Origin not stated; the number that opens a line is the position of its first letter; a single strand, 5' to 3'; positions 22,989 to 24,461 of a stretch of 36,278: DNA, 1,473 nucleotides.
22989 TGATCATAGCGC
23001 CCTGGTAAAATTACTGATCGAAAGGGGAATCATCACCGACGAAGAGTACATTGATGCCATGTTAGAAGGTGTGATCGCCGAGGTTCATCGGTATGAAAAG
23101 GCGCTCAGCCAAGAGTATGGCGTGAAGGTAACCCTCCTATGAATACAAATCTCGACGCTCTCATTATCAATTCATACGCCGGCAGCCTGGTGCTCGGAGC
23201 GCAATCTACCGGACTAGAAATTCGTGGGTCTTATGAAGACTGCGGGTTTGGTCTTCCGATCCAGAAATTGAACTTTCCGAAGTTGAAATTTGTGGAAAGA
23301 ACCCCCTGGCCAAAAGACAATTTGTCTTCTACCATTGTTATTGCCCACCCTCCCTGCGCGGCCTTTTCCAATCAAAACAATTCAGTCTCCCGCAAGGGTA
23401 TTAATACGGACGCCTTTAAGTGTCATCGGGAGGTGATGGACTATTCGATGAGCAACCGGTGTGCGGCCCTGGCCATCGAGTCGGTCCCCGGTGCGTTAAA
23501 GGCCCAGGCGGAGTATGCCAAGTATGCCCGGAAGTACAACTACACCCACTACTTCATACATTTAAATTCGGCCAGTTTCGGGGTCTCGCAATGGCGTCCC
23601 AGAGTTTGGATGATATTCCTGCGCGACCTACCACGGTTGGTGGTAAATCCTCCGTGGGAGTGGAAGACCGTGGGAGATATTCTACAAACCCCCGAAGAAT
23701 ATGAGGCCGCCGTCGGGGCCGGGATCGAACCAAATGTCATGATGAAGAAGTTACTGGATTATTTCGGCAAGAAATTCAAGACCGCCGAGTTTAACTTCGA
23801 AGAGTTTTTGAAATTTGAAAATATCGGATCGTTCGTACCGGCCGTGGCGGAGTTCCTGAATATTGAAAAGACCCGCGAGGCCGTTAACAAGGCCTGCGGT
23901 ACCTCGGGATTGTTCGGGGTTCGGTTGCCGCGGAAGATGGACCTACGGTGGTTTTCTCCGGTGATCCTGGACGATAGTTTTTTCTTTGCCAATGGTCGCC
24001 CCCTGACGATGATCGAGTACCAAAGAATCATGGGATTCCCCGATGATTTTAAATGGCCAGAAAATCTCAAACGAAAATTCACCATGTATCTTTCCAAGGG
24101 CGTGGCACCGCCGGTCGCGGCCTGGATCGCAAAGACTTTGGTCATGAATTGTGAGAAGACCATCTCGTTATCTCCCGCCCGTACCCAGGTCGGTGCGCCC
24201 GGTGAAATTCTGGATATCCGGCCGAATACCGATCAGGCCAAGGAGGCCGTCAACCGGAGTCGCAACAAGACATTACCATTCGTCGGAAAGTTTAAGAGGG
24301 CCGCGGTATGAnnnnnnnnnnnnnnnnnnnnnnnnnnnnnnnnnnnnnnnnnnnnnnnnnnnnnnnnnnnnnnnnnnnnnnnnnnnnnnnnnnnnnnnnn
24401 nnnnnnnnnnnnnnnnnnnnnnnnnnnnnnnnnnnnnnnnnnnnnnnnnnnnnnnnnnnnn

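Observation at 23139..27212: Cluster of C5-cytosine methyltransferase, RNA-ligase-like nucleotidyltransferase and calcineurin-type phosphoesterase: possible RNA-repair / anti-restriction module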

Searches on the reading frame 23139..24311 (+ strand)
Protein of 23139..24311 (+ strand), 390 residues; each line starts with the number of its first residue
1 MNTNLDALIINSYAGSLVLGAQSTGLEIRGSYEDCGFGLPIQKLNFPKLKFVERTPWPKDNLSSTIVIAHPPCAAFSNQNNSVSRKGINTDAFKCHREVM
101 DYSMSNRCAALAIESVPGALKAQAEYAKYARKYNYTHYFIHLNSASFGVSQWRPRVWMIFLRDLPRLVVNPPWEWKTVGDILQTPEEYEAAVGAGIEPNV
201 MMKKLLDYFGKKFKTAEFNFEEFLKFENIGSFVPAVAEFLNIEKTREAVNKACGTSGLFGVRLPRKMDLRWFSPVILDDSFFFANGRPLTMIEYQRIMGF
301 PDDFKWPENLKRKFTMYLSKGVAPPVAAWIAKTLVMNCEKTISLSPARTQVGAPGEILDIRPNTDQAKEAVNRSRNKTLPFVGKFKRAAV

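Call 3: search_protein_families(library=pfam, proteins=[window:23139-24311:+], max_evalue=0.1)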
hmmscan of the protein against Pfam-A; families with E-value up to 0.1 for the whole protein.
window:23139-24311:+ (390 aa): 1 family
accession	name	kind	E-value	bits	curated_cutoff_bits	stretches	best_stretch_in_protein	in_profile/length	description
PF00145.23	DNA_methylase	-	7.7e-16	58.9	22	1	12-334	8-322/324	C-5 cytosine-specific DNA methylase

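Call 4: search_protein_families(library=phrogs, proteins=[window:23139-24311:+], max_evalue=0.01)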
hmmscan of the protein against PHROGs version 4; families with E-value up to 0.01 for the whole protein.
window:23139-24311:+ (390 aa): 1 family
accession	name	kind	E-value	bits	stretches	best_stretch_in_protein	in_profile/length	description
phrog_116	-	other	1.5e-14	54.3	1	66-337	273-492/779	DNA methyltransferase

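Call 68: search_dna_similar(query=window:23139-24311:+, collection=phages, mode=protein, max_rows=15, max_evalue=0.001)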
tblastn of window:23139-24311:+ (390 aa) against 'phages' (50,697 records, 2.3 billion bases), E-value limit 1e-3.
Records with a match: 7; places in all: 7; records where one place covers at least 80% of the query: 0.
Best place of each record, by identity: <60% 7.
By first word of the organism name: Gordonia 7.
By host as written in the record: Gordonia terrae 3612 6; Gordonia terrae CAG3 1.
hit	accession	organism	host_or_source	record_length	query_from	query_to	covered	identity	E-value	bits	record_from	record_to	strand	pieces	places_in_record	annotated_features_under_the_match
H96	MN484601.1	Gordonia phage Sixama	Gordonia terrae 3612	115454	5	162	41%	26.6%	5e-5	52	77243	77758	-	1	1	120: methyltransferase | 121: hypothetical protein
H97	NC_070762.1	Gordonia phage Sixama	Gordonia terrae 3612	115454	5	162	41%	26.6%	5e-5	52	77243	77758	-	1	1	120: methyltransferase | 121: hypothetical protein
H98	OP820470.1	Gordonia phage Mareelih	Gordonia terrae CAG3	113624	5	162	41%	25.4%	9e-5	51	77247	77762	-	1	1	120: methyltransferase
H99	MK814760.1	Gordonia phage Forza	Gordonia terrae 3612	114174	5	162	41%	25.4%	9e-5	51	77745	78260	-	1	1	122: methyltransferase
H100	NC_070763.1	Gordonia phage Forza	Gordonia terrae 3612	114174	5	162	41%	25.4%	9e-5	51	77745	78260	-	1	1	122: methyltransferase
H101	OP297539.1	Gordonia phage BlueNGold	Gordonia terrae 3612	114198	5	162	41%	25.4%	9e-5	51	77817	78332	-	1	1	121: DNA methyltransferase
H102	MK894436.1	Gordonia phage Boopy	Gordonia terrae 3612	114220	5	162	41%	25.4%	9e-5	51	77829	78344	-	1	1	122: methyltransferase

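Call 70: search_solved_structures(query=window:23139-24311:+, max_evalue=1, show_alignments=2)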
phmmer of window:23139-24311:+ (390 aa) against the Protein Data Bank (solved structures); distinct sequences matched with E-value up to 1: 11.
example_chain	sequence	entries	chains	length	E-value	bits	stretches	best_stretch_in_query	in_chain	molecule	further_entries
1dct_A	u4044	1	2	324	0.00037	22.7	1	12-165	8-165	PROTEIN (MODIFICATION METHYLASE HAEIII)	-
3ubt_Y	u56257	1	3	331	0.0053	18.9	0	14-165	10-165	Modification methylase HaeIII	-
2i9k_A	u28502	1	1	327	0.095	14.7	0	17-185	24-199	Modification methylase HhaI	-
2uyh_A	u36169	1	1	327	0.12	14.4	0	19-185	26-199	MODIFICATION METHYLASE HHAI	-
1svu_A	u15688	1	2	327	0.25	13.4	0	130-185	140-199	Modification methylase HhaI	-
10mh_A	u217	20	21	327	0.25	13.4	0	130-185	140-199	PROTEIN (CYTOSINE-SPECIFIC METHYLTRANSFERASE HHAI) | HaeIII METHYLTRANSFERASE | Modification methylase HhaI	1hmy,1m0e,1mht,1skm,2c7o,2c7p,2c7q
1fjx_A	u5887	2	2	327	0.25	13.3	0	130-185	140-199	HHAI DNA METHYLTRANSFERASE | MODIFICATION METHYLASE HHAI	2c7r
2zcj_A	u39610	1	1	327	0.33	13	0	131-184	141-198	Modification methylase HhaI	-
2z6u_A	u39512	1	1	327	0.34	12.9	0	131-185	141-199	Modification methylase HhaI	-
2z6a_A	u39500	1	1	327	0.59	12.1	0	132-185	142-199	Modification methylase HhaI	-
3g7u_A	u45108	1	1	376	0.84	11.6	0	287-334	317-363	Cytosine-specific methyltransferase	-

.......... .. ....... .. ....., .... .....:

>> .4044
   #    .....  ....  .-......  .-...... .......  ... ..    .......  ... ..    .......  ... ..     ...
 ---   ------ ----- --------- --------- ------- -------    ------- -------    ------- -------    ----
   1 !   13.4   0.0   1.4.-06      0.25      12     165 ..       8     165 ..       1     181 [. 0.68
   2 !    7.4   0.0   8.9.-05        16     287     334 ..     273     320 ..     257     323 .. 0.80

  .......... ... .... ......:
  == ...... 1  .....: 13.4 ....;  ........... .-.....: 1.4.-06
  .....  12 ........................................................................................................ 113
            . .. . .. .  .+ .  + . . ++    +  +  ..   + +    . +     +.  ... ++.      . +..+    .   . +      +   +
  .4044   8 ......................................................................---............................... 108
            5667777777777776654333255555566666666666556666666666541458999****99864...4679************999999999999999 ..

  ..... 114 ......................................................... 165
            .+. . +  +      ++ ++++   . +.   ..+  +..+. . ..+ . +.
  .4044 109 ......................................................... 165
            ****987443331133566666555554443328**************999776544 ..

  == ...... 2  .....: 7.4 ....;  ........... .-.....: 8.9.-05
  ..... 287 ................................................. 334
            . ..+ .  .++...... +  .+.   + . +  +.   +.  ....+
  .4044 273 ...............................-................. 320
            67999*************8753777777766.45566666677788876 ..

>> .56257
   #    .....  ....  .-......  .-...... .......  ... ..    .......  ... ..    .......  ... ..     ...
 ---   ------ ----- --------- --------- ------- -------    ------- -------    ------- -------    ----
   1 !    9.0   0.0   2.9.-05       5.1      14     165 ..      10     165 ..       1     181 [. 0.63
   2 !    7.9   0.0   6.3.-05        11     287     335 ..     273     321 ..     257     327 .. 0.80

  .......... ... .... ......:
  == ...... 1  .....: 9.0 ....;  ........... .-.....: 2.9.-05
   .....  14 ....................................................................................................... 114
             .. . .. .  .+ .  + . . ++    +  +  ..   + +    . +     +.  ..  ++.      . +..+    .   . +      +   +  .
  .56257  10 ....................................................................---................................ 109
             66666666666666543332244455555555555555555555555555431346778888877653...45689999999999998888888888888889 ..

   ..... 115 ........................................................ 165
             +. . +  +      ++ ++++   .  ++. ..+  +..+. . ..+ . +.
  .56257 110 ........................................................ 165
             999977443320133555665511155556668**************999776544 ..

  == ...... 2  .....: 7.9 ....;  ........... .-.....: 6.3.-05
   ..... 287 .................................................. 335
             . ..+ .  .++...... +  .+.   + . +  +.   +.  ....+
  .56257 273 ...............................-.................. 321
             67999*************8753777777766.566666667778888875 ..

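Call 71: search_protein_families(library=ncbifam, proteins=[window:23139-24311:+], max_evalue=0.01)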
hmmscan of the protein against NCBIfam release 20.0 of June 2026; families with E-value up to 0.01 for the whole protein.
window:23139-24311:+ (390 aa): 1 family
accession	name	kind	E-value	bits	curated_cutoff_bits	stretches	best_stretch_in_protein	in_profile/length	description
TIGR00675.1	dcm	superfamily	5.9e-10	39.3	100.65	1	60-334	57-329/329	DNA (cytosine-5-)-methyltransferase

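Call 94: find_homologous_proteins(query=window:23139-24311:+, max_evalue=0.00001)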
Query window:23139-24311:+ (390 aa): 209 proteins with E <= 0.00001 among 6146 candidates; the best 120 are listed.
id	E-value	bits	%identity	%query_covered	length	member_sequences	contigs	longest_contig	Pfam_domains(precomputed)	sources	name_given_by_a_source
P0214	1.5e-267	905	100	100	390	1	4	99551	PF00145.24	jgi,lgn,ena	-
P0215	7.4e-234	794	85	100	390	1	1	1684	PF00145.24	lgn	-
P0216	1.1e-155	536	61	99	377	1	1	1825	PF00145.24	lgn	-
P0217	4.2e-155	535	62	97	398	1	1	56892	PF00145.24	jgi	jgi:site-specific DNA-cytosine methylase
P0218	5.0e-143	495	55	98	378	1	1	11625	PF00145.24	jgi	jgi:site-specific DNA-cytosine methylase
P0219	4.6e-136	472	53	99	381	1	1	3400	PF00145.24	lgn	-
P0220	9.2e-114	398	50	94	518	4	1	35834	PF00145.24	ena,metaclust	metaclust:\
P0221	1.1e-109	385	52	94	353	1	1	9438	PF00145.24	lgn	-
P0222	1.6e-100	355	47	92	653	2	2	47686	PF00145.24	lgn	-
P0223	5.6e-97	343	45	94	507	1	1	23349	PF00145.24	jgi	jgi:site-specific DNA-cytosine methylase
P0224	3.9e-96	340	46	95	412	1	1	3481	PF00145.24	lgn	-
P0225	2.2e-95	338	47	91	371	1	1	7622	PF00145.24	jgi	jgi:site-specific DNA-cytosine methylase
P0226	2.7e-93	331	47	95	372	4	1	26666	PF00145.24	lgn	-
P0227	2.9e-93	331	44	96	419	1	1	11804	PF00145.24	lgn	-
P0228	4.4e-92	327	45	93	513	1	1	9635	PF00145.24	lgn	-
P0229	3.5e-90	321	45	93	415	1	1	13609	PF00145.24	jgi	jgi:site-specific DNA-cytosine methylase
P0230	3.9e-90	321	47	91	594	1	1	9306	PF00145.24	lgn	-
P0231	5.5e-90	320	43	95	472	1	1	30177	PF00145.24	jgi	jgi:site-specific DNA-cytosine methylase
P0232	8.3e-89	316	45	95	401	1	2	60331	PF00145.24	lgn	-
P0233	1.3e-87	312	42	92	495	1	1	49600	PF00145.24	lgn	-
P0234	3.0e-86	308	42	95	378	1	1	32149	PF00145.24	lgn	-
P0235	1.0e-85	306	46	87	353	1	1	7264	PF00145.24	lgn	-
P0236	2.7e-85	305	43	94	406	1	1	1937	PF00145.24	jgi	jgi:site-specific DNA-cytosine methylase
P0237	3.2e-85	304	43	92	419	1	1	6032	PF00145.24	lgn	-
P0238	1.2e-84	303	42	98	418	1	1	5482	PF00145.24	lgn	-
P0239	2.2e-84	302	42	96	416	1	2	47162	PF00145.24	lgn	-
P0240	2.9e-83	298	43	94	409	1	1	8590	PF00145.24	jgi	jgi:site-specific DNA-cytosine methylase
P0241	3.9e-83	298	42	96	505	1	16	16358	PF00145.24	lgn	-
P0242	9.0e-83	296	43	93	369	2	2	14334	PF00145.24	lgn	-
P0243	2.2e-82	295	40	94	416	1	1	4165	PF00145.24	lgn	-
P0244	2.5e-82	295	41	93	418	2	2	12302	PF00145.24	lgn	-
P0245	6.3e-80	287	43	93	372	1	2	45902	PF00145.24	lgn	-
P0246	1.1e-79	286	41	95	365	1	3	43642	PF00145.24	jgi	jgi:site-specific DNA-cytosine methylase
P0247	2.1e-79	285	43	91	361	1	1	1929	PF00145.24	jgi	jgi:site-specific DNA-cytosine methylase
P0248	2.2e-79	285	41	95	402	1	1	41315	PF00145.24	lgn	-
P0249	8.8e-79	283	45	85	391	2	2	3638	PF00145.24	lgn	-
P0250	1.0e-78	283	41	92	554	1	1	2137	PF00145.24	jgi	jgi:site-specific DNA-cytosine methylase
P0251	3.4e-76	275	40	99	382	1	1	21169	PF00145.24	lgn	-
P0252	2.0e-74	269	38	95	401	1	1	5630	PF00145.24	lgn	-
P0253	8.8e-73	263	40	96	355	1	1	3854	PF00145.24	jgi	jgi:site-specific DNA-cytosine methylase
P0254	4.9e-70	254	38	95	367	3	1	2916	PF00145.24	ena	-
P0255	1.8e-69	253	40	94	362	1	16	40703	PF00145.24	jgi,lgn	jgi:site-specific DNA-cytosine methylase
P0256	3.1e-69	252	38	95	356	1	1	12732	PF00145.24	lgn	-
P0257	3.6e-69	252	41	92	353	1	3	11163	PF00145.24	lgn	-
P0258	8.1e-69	250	39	94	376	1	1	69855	PF00145.24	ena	-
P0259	3.3e-68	248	41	91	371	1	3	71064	PF00145.24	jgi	jgi:site-specific DNA-cytosine methylase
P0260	2.3e-67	246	39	91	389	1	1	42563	PF00145.24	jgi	jgi:site-specific DNA-cytosine methylase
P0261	2.4e-67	246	39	92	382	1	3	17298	PF00145.24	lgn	-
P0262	1.4e-65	240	38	92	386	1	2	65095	PF00145.24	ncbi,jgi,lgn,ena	-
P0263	1.5e-65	240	36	93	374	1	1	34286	PF00145.24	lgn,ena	-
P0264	3.7e-65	238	40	94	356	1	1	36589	PF00145.24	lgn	-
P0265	5.2e-65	238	37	93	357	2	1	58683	PF00145.24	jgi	jgi:site-specific DNA-cytosine methylase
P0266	7.8e-65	237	39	95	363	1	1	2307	PF00145.24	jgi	jgi:site-specific DNA-cytosine methylase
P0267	1.5e-64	236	40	91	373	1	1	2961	PF00145.24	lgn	-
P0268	4.3e-64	235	39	91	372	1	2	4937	PF00145.24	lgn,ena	-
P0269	2.8e-63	232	38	90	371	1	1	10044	PF00145.24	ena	-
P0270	5.7e-63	231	37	93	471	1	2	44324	PF00145.24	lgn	-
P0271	1.9e-62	230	38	94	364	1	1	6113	PF00145.24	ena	-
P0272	3.1e-62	229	40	96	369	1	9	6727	PF00145.24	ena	-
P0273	5.0e-62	228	39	94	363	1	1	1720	PF00145.24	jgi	jgi:site-specific DNA-cytosine methylase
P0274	6.5e-62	228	36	92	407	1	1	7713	PF00145.24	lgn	-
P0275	6.7e-62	228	37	92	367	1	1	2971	PF00145.24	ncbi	-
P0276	8.5e-62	227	37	92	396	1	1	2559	PF00145.24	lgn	-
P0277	1.4e-61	227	39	92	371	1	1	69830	PF00145.24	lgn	-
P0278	2.1e-61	226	36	92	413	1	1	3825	PF00145.24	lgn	-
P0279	2.4e-61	226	39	95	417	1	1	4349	PF00145.24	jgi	jgi:site-specific DNA-cytosine methylase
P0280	3.1e-61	225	38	91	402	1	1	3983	PF00145.24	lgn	-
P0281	4.4e-61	225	36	91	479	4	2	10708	PF00145.24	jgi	-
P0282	5.4e-61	225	36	94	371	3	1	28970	PF00145.24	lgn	-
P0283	8.1e-61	224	37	90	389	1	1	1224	PF00145.24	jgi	jgi:site-specific DNA-cytosine methylase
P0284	1.5e-60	223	37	93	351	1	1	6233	PF00145.24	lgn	-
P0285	2.0e-60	223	39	94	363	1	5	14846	PF00145.24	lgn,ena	-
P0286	2.2e-60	223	38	91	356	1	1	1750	PF00145.24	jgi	jgi:site-specific DNA-cytosine methylase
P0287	4.8e-60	222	39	87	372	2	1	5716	PF00145.24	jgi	jgi:site-specific DNA-cytosine methylase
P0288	6.6e-60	221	38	86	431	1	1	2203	PF00145.24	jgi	jgi:site-specific DNA-cytosine methylase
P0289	7.5e-60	221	40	84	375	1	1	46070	PF00145.24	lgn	-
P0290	7.5e-60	221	34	96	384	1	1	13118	PF00145.24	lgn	-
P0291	7.9e-60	221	38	93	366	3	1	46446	PF00145.24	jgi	jgi:site-specific DNA-cytosine methylase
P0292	9.8e-60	221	40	85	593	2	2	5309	PF00145.24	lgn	-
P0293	1.6e-59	220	38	92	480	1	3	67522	PF00145.24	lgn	-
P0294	1.8e-59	220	38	94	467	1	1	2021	PF00145.24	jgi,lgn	-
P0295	2.4e-59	219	36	96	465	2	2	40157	PF00145.24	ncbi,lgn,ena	-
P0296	3.9e-59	219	37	95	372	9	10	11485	PF00145.24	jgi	jgi:site-specific DNA-cytosine methylase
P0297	5.8e-59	218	38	94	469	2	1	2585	PF00145.24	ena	-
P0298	5.9e-59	218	39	91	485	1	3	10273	PF00145.24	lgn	-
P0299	7.5e-59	218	36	92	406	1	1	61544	PF00145.24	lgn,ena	-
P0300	1.9e-58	216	36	91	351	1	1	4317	PF00145.24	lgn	-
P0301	7.0e-58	214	36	94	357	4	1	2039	PF00145.24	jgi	-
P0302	7.5e-58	214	35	94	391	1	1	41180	PF00145.24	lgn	-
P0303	9.8e-58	214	38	86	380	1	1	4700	PF00145.24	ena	-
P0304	3.3e-57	212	38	95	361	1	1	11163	PF00145.24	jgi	jgi:site-specific DNA-cytosine methylase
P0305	5.3e-57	212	36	94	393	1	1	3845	PF00145.24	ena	-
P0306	1.1e-56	210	37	92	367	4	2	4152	PF00145.24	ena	-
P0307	1.3e-56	210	35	93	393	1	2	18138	PF00145.24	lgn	-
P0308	1.3e-56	210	36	91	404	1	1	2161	PF00145.24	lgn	-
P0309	1.5e-56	210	36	96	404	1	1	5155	PF00145.24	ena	-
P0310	1.7e-56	210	36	92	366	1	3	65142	PF00145.24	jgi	jgi:hypothetical protein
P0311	2.9e-56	209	37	92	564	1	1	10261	PF00145.24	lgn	-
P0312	3.5e-56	209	36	97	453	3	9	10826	PF00145.24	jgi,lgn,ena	jgi:site-specific DNA-cytosine methylase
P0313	6.0e-56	208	36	93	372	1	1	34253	PF00145.24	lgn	-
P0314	7.7e-56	208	35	92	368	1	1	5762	PF00145.24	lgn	-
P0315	8.1e-56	208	35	94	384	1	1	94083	PF00145.24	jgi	jgi:site-specific DNA-cytosine methylase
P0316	8.3e-56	208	39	94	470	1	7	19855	PF00145.24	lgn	-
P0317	1.9e-55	206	36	94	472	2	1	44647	PF00145.24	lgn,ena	-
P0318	2.5e-55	206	36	86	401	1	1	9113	PF00145.24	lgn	-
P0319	2.5e-55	206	37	85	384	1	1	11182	PF00145.24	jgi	jgi:site-specific DNA-cytosine methylase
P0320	3.1e-55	206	36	92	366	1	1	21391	PF00145.24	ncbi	-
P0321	5.6e-55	205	37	86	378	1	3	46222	PF00145.24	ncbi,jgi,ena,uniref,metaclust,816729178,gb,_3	ncbi:hypothetical protein LCGC14_1009210 [marine sediment metagenome]|uniref:DNA (cytosine-5-)-methy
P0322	7.3e-55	204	36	92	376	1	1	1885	PF00145.24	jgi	jgi:site-specific DNA-cytosine methylase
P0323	1.2e-54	204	36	86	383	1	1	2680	PF00145.24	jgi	jgi:site-specific DNA-cytosine methylase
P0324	1.2e-54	204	36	85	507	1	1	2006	PF00145.24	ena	-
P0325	1.8e-54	203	33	96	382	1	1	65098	PF00145.24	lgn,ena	-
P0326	2.7e-54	203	38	93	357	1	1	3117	PF00145.24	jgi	jgi:site-specific DNA-cytosine methylase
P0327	2.8e-54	203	37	85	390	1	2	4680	PF00145.24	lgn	-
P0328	4.5e-54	202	37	87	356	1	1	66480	PF00145.24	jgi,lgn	jgi:site-specific DNA-cytosine methylase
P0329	5.3e-54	202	36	89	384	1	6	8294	PF00145.24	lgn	-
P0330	9.0e-54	201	34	93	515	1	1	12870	PF00145.24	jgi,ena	-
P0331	1.1e-53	201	36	95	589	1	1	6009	PF00145.24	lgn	-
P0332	1.3e-53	200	35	94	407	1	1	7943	PF00145.24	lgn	-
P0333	1.5e-53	200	37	92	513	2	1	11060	PF00145.24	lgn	-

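Call 96: find_encoding_contigs(protein=P0217, flank=8000, max_places=2)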
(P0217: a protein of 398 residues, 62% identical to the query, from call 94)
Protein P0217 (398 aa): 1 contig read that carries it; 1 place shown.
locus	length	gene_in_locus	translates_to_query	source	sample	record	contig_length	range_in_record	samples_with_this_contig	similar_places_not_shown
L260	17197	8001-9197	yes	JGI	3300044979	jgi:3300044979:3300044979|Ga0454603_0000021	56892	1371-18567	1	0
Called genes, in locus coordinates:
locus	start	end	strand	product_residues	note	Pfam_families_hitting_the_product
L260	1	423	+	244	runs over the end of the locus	-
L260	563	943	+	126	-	-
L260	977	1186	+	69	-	-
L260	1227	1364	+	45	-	-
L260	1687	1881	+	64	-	-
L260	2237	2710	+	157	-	-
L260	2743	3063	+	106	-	-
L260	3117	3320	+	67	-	-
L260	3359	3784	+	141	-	-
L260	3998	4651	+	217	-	-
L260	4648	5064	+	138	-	-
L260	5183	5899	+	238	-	-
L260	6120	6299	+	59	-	-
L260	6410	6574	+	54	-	-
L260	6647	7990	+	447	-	PF17784:Sulfotransfer_4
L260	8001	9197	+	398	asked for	PF00145:DNA_methylase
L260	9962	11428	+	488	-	-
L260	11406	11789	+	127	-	-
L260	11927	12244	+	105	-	-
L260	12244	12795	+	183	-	-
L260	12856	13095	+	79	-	-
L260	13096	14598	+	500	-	PF00176:SNF2-rel_dom, PF00271:Helicase_C (weak)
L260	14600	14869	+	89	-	-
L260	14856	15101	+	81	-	-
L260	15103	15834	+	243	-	PF00929:RNase_T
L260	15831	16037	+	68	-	-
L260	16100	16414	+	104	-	-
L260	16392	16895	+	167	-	PF23984:DUF7307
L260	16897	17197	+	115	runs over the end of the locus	-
